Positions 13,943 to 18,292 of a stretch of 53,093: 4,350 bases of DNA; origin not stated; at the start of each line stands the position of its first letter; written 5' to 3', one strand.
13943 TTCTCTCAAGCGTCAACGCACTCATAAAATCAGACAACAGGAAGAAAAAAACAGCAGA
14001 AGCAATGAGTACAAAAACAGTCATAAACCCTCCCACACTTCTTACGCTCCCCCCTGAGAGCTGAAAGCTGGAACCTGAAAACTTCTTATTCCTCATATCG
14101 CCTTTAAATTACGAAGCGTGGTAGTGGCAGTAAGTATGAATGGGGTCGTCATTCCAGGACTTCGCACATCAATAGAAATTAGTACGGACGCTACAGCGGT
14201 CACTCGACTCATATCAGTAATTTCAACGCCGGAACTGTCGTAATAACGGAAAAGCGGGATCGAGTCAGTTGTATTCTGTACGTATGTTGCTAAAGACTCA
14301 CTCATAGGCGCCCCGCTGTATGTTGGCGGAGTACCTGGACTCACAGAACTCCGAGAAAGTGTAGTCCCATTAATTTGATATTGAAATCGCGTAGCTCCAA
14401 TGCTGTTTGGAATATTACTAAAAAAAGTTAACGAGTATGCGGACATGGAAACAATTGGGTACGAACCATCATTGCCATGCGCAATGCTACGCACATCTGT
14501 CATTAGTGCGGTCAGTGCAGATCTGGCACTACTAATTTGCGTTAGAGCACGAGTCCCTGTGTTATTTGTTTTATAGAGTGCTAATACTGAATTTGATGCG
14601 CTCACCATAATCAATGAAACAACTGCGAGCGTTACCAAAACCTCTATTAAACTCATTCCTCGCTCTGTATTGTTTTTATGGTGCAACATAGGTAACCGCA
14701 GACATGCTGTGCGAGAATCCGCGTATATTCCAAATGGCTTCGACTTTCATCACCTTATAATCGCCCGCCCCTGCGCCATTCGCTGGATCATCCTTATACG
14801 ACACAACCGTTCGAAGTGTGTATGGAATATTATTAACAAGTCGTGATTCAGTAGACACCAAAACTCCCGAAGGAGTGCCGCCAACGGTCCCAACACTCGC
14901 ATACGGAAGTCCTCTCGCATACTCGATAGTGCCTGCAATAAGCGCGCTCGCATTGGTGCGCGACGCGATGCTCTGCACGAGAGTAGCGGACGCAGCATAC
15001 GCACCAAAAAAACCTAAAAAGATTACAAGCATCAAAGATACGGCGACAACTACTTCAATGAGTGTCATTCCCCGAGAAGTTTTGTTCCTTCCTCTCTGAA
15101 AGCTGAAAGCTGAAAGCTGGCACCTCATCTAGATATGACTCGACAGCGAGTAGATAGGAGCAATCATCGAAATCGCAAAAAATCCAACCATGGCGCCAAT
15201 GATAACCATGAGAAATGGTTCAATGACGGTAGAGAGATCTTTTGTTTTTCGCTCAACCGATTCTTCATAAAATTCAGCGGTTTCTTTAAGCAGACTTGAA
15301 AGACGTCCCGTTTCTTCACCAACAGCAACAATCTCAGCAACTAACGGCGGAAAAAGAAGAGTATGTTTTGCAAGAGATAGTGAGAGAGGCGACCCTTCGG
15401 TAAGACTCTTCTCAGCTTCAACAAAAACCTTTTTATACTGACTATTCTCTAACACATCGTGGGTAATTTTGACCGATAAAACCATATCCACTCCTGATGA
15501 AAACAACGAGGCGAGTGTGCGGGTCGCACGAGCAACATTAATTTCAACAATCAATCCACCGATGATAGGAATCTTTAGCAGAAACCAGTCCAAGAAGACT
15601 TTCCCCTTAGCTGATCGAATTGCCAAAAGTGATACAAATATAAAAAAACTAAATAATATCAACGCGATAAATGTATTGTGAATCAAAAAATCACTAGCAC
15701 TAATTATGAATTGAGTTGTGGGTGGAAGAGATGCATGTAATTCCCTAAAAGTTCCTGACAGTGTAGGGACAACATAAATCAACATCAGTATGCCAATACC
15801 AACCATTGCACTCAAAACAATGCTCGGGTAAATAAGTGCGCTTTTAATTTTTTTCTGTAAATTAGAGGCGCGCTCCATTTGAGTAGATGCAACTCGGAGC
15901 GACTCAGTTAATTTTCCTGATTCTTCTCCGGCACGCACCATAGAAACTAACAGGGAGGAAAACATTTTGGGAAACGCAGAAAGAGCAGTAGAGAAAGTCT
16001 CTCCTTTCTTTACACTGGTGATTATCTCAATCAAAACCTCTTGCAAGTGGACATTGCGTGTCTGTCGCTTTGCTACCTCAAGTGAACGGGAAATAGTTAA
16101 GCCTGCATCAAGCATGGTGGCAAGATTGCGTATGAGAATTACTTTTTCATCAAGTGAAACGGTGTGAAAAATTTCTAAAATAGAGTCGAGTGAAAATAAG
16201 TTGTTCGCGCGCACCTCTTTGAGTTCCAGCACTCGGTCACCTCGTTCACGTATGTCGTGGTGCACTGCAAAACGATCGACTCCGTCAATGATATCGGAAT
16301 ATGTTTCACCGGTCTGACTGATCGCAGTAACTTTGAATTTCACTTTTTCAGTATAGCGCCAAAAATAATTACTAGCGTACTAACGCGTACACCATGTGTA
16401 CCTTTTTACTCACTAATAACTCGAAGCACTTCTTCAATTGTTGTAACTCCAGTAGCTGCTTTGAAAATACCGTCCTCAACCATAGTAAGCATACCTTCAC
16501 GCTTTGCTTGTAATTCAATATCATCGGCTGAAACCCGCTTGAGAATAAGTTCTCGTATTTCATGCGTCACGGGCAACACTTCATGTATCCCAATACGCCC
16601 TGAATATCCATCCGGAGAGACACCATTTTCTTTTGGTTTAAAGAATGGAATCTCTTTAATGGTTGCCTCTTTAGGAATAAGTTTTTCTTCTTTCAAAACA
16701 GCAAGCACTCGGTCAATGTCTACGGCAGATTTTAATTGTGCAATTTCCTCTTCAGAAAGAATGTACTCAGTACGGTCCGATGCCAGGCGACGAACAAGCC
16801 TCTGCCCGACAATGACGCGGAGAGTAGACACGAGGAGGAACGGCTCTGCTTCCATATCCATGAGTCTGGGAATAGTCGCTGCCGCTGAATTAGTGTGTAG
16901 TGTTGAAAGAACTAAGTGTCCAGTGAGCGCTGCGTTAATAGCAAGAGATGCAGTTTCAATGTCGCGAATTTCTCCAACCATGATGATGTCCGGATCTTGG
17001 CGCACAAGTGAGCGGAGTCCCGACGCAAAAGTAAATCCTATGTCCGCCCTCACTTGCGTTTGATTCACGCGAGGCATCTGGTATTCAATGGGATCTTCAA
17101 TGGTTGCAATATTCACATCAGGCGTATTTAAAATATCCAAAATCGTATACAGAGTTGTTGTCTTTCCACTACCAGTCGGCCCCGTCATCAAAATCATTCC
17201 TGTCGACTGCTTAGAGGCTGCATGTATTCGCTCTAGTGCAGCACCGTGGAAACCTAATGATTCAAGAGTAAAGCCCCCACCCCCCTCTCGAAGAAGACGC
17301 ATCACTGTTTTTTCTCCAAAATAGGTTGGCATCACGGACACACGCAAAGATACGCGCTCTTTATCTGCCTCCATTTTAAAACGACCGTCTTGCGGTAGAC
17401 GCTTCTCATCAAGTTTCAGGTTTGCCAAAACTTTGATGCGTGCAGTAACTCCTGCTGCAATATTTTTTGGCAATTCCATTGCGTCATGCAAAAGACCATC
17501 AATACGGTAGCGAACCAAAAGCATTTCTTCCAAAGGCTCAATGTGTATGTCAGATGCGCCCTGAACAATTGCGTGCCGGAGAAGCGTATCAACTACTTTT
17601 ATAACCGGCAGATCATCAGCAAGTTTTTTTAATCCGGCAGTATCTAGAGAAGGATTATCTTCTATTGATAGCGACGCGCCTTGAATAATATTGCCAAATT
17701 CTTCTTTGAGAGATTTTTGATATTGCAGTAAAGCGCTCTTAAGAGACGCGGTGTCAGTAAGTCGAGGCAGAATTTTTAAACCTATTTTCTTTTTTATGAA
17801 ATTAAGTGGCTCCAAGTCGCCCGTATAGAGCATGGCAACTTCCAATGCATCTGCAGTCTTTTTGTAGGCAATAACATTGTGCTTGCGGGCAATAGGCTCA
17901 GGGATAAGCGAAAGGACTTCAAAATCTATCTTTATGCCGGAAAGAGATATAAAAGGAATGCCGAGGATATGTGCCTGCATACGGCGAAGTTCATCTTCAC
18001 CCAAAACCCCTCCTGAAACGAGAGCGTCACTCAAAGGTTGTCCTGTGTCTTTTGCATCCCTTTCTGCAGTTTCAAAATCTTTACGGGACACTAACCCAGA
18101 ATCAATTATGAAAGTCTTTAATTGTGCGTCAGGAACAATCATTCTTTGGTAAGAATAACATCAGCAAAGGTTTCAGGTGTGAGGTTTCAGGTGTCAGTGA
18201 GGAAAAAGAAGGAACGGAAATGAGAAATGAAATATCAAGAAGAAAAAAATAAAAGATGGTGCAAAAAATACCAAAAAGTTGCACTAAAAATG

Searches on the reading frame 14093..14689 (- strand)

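Call 76: search_protein_families(library=pfam, proteins=[window:14093-14689:-], max_evalue=0.0001)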
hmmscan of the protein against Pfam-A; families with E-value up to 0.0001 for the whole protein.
window:14093-14689:- (198 aa): 1 family
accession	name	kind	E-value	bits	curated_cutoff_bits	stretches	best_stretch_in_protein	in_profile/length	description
PF07963.17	N_methyl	-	5.3e-06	26.2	21.2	1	7-31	2-26/27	Prokaryotic N-terminal methylation motif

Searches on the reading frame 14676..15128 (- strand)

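Call 76: search_protein_families(library=pfam, proteins=[window:14676-15128:-], max_evalue=0.0001)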
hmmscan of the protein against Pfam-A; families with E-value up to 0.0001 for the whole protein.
window:14676-15128:- (150 aa): 1 family
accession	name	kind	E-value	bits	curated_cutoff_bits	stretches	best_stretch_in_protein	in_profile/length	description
PF07963.17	N_methyl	-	1.6e-05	24.7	21.2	1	16-39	2-25/27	Prokaryotic N-terminal methylation motif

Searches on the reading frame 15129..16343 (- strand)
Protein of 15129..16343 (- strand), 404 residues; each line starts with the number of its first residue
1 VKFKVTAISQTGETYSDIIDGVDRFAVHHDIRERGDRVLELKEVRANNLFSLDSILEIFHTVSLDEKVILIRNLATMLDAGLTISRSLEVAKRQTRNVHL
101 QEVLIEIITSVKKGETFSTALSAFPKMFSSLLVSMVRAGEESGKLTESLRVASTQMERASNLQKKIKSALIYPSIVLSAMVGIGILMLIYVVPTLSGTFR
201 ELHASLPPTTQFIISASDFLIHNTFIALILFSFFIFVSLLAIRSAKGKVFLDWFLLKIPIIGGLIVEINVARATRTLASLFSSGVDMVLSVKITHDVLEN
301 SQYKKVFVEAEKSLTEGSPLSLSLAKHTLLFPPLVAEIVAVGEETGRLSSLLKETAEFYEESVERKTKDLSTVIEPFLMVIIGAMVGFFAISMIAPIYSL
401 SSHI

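Call 76: search_protein_families(library=pfam, proteins=[window:15129-16343:-], max_evalue=0.0001)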
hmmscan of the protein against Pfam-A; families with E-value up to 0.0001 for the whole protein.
window:15129-16343:- (404 aa): 1 family
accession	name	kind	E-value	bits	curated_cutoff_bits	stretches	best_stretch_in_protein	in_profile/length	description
PF00482.28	T2SSF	-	4e-51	172.6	25.2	2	71-193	2-125/125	Type II secretion system (T2SS), protein F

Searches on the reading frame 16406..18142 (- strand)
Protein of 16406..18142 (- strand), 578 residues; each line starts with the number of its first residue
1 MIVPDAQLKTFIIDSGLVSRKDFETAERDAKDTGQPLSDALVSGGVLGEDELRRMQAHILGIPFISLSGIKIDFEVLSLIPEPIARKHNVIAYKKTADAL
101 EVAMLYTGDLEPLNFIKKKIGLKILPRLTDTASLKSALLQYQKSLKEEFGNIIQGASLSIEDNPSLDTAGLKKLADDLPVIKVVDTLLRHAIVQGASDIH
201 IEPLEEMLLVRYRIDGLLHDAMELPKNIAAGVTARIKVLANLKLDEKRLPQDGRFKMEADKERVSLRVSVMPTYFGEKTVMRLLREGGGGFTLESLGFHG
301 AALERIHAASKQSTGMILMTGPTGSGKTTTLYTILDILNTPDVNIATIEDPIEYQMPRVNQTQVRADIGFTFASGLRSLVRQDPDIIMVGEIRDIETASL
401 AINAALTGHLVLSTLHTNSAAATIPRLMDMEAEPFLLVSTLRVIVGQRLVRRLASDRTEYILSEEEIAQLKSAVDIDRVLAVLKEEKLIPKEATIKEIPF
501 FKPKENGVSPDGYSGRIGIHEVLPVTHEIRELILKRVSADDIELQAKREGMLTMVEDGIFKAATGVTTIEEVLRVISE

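Call 76: search_protein_families(library=pfam, proteins=[window:16406-18142:-], max_evalue=0.0001)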
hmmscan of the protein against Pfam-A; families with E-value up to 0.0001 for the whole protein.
window:16406-18142:- (578 aa): 2 families
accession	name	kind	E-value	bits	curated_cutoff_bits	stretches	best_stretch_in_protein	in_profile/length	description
PF00437.27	T2SSE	-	2.2e-117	392.3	24.9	1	175-574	3-370/370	Type II/IV secretion system protein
PF05157.20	MshEN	-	5.8e-10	39.5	23.1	1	60-146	1-88/90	MshEN domain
